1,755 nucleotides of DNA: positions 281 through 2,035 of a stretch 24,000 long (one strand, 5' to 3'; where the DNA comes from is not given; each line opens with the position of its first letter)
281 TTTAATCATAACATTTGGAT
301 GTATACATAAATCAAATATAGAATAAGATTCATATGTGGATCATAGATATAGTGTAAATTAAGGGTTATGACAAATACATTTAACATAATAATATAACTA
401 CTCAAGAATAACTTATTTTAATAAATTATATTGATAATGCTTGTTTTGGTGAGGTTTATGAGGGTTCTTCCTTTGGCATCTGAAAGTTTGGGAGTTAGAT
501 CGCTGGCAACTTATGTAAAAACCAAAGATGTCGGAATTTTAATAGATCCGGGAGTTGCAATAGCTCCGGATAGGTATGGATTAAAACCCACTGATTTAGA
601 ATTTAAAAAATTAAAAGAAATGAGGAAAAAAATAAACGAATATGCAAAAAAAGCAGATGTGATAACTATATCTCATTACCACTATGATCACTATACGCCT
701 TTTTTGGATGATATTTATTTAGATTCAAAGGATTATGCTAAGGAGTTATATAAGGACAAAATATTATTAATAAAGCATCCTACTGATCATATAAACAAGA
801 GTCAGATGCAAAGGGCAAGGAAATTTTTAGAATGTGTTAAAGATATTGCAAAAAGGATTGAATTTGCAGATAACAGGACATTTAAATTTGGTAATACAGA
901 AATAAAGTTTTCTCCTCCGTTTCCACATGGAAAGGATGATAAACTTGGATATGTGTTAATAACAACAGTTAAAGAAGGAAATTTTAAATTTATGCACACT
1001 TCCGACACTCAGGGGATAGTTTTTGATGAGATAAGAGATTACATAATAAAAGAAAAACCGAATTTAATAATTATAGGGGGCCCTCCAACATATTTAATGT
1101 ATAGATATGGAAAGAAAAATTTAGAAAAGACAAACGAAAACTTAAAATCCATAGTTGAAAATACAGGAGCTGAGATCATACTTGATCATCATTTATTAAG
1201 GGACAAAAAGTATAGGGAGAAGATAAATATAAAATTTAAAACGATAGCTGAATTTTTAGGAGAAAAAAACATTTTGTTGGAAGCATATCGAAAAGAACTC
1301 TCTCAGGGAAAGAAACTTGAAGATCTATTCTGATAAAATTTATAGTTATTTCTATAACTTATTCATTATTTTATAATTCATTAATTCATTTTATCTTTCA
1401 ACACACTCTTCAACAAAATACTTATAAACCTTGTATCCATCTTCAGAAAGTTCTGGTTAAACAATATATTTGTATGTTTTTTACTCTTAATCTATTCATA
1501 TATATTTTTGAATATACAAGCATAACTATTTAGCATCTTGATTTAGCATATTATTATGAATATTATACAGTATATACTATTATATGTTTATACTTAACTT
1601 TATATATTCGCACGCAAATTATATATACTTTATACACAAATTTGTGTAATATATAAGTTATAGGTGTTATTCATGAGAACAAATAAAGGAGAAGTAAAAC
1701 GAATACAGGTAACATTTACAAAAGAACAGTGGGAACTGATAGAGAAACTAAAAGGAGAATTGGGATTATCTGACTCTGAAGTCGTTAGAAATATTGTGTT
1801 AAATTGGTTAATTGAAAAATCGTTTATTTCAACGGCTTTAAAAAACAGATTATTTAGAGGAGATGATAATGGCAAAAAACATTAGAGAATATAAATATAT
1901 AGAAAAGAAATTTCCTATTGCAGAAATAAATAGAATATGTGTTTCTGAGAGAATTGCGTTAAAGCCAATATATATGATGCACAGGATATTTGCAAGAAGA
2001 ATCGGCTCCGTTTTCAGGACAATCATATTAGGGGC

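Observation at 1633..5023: Compact RHH / Zn-ribbon methyltransferase / orphan-protein module: candidate atypical restriction-modification or defence-addiction system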

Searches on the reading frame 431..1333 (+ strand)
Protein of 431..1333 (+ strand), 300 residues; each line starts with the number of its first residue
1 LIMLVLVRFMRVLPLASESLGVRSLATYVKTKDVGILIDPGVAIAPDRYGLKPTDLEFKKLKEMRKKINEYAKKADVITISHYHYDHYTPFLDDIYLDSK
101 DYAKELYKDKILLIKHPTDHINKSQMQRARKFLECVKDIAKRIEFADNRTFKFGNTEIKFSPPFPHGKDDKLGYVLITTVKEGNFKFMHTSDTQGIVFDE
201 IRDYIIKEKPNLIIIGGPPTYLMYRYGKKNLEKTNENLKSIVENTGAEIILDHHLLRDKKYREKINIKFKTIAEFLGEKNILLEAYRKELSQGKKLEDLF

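Call 4: search_protein_families(library=pfam, proteins=[window:431-1333:+], max_evalue=1)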
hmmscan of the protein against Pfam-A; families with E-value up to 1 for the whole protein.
window:431-1333:+ (300 aa): 4 families
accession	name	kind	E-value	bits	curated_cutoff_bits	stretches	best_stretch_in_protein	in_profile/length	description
PF12706.13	Lactamase_B_2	-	1.7e-05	25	27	1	36-203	3-152/200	Beta-lactamase superfamily domain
PF13483.12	Lactamase_B_3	-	0.00012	22.6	24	1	29-95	12-57/160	Beta-lactamase superfamily domain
PF00753.33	Lactamase_B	-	0.00073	20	22.7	1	24-88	6-57/196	Metallo-beta-lactamase superfamily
PF07426.16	Dynactin_p22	-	0.68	10.2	25.2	1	59-117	33-90/168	Dynactin subunit p22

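Call 5: search_protein_families(library=ncbifam, proteins=[window:431-1333:+], max_evalue=1)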
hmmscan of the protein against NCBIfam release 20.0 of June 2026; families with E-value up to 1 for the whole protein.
window:431-1333:+ (300 aa): 7 families
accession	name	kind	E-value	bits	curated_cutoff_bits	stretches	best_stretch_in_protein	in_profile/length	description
NF003289.0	PRK04286.1-3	equivalog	1.5e-183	608.9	526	1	10-300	1-291/292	hypothetical protein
NF003290.0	PRK04286.1-6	equivalog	1.5e-107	358.9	526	1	10-297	1-291/307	hypothetical protein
NF003287.0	PRK04286.1-1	equivalog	2.2e-76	257.1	286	1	10-292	1-287/308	hypothetical protein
NF003288.0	PRK04286.1-2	equivalog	1.2e-38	133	409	1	11-291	2-278/303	hypothetical protein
TIGR04295.1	B12_rSAM_oligo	hypoth_equivalog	0.00076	18.3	400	1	185-254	41-110/422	TIGR04295 family B12-binding domain-containing radical SAM protein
NF012229.1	bla_class_B_core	domain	0.0024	18.1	100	1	50-166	27-129/139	metallo-beta-lactamase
NF058524.1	6A-MBL_enzyme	equivalog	0.046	12.8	220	1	59-112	39-95/346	anti-phage 6A-MBL system MBL-fold protein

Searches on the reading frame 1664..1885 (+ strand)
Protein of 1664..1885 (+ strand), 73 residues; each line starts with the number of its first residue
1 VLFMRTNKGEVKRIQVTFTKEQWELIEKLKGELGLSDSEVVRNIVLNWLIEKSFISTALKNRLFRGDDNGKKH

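Call 4: search_protein_families(library=pfam, proteins=[window:1664-1885:+], max_evalue=1)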
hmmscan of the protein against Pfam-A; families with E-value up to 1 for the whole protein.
window:1664-1885:+ (73 aa): 4 families
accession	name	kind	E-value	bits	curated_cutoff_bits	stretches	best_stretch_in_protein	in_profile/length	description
PF01402.27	RHH_1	-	0.0033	17.8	20.5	1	13-50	1-38/39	Ribbon-helix-helix protein, copG family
PF09274.16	ParG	-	0.0041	17.7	21.4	1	7-52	30-75/76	ParG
PF21983.2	NikA-like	-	0.056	14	27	1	12-47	5-40/72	Mobilization protein NikA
PF23282.1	WHD_ROQ1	-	0.17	12.5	24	1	13-58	13-53/76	Disease resistance protein Roq1-like, winged-helix domain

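Call 5: search_protein_families(library=ncbifam, proteins=[window:1664-1885:+], max_evalue=1)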
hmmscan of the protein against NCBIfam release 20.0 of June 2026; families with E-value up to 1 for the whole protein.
window:1664-1885:+ (73 aa): 0 families

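Call 6: search_protein_families(library=padloc, proteins=[window:1664-1885:+], max_evalue=1)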
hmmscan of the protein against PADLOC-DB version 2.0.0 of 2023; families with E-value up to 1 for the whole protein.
window:1664-1885:+ (73 aa): 0 families

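Call 7: search_protein_families(library=phrogs, proteins=[window:1664-1885:+], max_evalue=1)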
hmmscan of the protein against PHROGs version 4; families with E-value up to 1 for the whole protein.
window:1664-1885:+ (73 aa): 3 families
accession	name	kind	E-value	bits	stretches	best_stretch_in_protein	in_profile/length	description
phrog_35980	-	unknown function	0.0013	19.7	1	7-47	151-191/198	-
phrog_876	-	transcription regulation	0.024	15.2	1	9-47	63-103/239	transcriptional repressor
phrog_17877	-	unknown function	0.11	13.3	1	17-44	22-47/81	-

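Call 86: search_solved_structures(query=window:1673-1885:+, max_evalue=10, show_alignments=3)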
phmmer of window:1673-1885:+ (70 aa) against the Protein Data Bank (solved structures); distinct sequences matched with E-value up to 10: 3.
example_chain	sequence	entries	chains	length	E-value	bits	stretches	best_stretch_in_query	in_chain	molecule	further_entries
1p94_A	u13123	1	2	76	0.017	18.5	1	4-48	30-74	plasmid partition protein ParG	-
1b01_A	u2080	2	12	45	0.37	14.2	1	9-42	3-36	TRANSCRIPTIONAL REPRESSOR COPG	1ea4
2cpg_A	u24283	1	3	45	0.38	14.2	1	9-42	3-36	TRANSCRIPTIONAL REPRESSOR COPG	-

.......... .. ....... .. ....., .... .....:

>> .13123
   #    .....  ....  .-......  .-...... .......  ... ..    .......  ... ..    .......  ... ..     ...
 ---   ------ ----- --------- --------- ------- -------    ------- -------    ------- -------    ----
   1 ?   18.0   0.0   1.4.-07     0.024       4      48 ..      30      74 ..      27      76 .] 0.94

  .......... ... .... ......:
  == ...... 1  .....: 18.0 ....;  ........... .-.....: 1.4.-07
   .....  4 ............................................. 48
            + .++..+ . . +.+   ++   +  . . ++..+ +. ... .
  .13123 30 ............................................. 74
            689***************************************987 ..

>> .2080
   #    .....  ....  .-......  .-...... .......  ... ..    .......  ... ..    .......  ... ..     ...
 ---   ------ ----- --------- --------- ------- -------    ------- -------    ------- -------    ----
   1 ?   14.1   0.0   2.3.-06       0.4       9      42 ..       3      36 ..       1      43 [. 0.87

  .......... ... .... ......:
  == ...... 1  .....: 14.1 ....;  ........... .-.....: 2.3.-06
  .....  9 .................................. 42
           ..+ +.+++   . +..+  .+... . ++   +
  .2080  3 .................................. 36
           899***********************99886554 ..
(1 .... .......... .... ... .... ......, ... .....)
